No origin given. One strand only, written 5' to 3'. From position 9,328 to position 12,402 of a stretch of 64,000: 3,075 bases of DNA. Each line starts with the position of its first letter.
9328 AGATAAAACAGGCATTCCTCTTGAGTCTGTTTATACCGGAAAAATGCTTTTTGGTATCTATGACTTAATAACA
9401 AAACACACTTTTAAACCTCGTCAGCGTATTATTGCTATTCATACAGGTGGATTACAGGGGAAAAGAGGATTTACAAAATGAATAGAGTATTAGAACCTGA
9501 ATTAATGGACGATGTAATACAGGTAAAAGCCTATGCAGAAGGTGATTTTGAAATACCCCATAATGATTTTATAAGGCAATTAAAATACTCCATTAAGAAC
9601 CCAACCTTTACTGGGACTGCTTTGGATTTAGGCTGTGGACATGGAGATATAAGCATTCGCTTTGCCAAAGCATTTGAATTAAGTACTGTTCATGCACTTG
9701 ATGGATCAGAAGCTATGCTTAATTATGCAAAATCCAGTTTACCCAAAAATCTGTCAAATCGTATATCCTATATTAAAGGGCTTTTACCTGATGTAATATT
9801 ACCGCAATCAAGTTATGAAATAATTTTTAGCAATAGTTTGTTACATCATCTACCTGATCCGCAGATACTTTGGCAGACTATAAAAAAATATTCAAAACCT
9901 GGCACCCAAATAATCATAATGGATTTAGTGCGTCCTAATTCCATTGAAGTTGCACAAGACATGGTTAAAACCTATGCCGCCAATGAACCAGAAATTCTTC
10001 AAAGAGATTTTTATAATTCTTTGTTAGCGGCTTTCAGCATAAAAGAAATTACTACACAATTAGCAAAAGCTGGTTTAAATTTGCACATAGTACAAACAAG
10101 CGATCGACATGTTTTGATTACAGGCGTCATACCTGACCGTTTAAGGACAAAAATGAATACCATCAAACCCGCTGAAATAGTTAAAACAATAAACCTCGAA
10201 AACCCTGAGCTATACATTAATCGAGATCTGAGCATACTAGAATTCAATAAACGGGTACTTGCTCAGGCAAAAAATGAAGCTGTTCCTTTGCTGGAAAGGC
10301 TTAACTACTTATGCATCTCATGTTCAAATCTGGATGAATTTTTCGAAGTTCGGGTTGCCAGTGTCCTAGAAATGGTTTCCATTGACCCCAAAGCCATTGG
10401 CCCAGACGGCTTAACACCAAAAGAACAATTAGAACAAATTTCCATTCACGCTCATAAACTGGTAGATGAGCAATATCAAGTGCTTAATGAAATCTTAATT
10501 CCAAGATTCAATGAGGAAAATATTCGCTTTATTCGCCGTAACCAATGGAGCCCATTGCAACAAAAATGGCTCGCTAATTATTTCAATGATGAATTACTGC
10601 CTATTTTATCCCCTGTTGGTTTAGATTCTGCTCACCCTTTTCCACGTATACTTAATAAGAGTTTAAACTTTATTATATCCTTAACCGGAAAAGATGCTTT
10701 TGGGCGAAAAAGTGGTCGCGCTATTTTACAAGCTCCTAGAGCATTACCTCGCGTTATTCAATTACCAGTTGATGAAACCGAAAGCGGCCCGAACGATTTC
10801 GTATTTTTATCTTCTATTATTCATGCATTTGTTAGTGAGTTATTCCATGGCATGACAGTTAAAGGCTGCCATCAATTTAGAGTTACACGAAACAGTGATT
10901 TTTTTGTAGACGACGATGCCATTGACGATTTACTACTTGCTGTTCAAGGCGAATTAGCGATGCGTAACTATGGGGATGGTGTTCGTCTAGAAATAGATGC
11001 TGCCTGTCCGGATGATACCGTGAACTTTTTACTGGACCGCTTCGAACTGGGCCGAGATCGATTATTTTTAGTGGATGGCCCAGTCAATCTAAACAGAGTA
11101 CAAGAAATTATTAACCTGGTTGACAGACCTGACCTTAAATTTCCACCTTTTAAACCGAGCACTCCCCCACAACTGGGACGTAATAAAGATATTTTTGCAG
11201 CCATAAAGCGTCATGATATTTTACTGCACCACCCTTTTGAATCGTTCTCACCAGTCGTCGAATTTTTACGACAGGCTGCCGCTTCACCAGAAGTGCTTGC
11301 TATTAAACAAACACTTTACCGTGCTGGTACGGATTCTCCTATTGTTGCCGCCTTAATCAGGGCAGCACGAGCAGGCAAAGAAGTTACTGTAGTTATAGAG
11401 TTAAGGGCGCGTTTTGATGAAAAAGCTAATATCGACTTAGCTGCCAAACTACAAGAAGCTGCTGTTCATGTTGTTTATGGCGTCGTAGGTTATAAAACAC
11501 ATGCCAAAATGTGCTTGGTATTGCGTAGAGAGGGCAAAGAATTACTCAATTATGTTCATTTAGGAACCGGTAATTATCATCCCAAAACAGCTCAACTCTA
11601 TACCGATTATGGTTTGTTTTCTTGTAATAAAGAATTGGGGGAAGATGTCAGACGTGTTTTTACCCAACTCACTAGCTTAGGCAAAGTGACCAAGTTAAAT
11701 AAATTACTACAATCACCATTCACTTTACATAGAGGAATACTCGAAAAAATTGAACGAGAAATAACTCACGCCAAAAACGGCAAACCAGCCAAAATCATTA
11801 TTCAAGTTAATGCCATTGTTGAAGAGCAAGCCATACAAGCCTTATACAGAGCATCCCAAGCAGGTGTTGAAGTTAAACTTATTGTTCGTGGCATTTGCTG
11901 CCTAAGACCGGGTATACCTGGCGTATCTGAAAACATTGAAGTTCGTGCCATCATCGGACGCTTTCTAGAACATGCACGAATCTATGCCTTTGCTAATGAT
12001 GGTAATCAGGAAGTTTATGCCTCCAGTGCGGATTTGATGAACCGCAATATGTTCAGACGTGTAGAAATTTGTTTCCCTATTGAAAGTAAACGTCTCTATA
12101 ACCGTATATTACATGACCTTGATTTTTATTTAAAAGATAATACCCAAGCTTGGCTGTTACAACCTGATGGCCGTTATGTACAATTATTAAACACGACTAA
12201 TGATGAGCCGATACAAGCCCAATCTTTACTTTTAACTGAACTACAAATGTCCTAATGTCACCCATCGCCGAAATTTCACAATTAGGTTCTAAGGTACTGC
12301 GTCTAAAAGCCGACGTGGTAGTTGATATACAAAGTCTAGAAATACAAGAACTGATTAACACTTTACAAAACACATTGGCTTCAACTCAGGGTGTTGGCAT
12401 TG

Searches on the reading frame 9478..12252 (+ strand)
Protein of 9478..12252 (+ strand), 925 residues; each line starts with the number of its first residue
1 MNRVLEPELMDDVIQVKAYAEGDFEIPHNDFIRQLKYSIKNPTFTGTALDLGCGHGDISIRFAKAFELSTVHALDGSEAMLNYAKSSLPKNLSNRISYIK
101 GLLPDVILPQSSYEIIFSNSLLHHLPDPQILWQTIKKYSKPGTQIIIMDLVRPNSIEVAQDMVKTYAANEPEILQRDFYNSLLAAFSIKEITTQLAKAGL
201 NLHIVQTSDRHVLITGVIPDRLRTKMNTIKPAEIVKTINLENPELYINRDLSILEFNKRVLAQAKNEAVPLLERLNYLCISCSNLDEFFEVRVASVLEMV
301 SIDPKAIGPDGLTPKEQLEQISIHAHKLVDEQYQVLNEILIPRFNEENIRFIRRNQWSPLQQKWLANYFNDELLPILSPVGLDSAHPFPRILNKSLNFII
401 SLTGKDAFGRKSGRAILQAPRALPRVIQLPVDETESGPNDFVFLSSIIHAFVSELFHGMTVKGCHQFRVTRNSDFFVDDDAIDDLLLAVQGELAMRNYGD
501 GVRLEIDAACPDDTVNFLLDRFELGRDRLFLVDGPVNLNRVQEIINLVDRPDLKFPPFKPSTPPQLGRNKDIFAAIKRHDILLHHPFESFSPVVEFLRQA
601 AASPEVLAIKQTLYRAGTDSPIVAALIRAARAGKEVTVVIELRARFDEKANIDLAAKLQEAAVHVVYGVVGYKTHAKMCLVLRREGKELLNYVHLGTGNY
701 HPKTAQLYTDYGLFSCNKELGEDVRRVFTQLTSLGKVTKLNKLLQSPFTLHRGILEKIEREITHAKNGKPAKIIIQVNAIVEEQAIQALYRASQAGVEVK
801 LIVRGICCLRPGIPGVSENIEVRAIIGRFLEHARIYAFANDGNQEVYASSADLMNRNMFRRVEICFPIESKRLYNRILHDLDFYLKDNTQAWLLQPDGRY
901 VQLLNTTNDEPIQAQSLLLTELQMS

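Call 60: search_protein_families(library=pfam, proteins=[window:9478-12252:+], max_evalue=0.00001)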
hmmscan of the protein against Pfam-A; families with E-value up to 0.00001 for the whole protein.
window:9478-12252:+ (925 aa): 12 families
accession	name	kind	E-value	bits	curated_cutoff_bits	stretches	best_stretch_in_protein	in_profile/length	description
PF17941.7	PP_kinase_C_1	-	5.5e-74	247.7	25.7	1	571-733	1-163/167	Polyphosphate kinase C-terminal domain 1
PF13090.12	PP_kinase_C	-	8.9e-66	221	25.8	1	743-915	1-172/172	Polyphosphate kinase C-terminal domain 2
PF02503.22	PP_kinase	-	1e-57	195.3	31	1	361-543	2-182/183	Polyphosphate kinase middle domain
PF13089.11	PP_kinase_N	-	5e-36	123.7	23.8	1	246-351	1-106/107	Polyphosphate kinase N-terminal domain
PF13847.12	Methyltransf_31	-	1e-15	58.1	27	1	47-158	6-114/145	Methyltransferase domain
PF13649.12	Methyltransf_25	-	3.4e-14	53.7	27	1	49-142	2-96/97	Methyltransferase domain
PF08242.18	Methyltransf_12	-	9.9e-14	52.3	30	1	49-143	1-96/98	Methyltransferase domain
PF08241.18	Methyltransf_11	-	1.2e-13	52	21.2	1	49-147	1-95/95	Methyltransferase domain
PF13091.12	PLDc_2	-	7.4e-12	45.7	27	0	617-731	20-131/132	PLD-like domain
PF13489.12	Methyltransf_23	-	4e-11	43.3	27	1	46-202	24-161/164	Methyltransferase domain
PF01209.24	Ubie_methyltran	-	2.3e-07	30.9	20.1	1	38-158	41-162/233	ubiE/COQ5 methyltransferase family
PF05175.20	MTS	-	4.6e-06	26.8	23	1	42-124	30-110/170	Methyltransferase small domain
